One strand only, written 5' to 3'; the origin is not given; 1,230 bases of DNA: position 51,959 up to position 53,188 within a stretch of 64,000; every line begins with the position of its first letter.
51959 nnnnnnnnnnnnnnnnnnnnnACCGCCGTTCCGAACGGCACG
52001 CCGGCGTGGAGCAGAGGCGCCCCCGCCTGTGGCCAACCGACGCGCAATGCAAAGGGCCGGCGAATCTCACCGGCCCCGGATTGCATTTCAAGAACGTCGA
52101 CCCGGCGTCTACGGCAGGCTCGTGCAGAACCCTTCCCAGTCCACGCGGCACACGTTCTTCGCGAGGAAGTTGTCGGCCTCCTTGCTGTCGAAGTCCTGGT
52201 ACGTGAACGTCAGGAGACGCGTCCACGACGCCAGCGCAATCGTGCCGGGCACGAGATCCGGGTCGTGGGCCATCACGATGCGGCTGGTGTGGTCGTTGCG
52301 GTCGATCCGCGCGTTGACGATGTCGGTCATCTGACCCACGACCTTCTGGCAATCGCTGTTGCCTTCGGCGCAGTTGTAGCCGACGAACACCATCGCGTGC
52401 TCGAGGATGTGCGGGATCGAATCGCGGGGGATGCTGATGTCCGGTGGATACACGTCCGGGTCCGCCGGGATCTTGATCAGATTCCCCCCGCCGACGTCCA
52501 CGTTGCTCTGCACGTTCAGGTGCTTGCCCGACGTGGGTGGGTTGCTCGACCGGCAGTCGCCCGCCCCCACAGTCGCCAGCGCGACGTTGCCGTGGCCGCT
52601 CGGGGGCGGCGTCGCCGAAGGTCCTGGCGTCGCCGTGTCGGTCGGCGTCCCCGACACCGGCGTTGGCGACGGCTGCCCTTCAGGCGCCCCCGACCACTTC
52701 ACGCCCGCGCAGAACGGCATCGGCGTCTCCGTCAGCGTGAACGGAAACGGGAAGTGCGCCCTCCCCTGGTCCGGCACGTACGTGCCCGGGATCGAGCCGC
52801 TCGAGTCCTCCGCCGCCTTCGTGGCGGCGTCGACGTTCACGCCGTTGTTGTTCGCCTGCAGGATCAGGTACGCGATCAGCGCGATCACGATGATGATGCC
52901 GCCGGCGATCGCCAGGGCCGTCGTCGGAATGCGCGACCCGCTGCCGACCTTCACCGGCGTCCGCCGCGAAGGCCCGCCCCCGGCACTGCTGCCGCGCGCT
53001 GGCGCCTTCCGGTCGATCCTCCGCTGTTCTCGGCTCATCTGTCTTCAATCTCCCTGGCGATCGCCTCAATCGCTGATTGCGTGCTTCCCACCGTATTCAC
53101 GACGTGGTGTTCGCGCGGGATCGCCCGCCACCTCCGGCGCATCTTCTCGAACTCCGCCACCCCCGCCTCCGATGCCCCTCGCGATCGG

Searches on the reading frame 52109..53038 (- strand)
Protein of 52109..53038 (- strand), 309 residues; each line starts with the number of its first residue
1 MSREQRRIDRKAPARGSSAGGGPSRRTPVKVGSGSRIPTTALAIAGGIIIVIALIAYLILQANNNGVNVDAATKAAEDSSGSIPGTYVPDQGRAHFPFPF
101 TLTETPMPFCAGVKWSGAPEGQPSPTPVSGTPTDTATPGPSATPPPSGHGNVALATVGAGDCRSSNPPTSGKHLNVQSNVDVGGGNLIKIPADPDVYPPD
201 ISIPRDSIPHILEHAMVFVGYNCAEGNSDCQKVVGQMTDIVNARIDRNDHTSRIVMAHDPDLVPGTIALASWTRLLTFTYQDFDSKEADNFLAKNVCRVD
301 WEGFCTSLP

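Call 3: search_protein_families(library=pfam, proteins=[window:52109-53038:-])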
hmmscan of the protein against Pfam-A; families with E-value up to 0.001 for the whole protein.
window:52109-53038:- (309 aa): 1 family
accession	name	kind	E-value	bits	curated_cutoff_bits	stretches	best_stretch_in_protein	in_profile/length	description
PF11303.13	DUF3105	-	9.4e-06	26.1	25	1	189-295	22-115/130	Protein of unknown function (DUF3105)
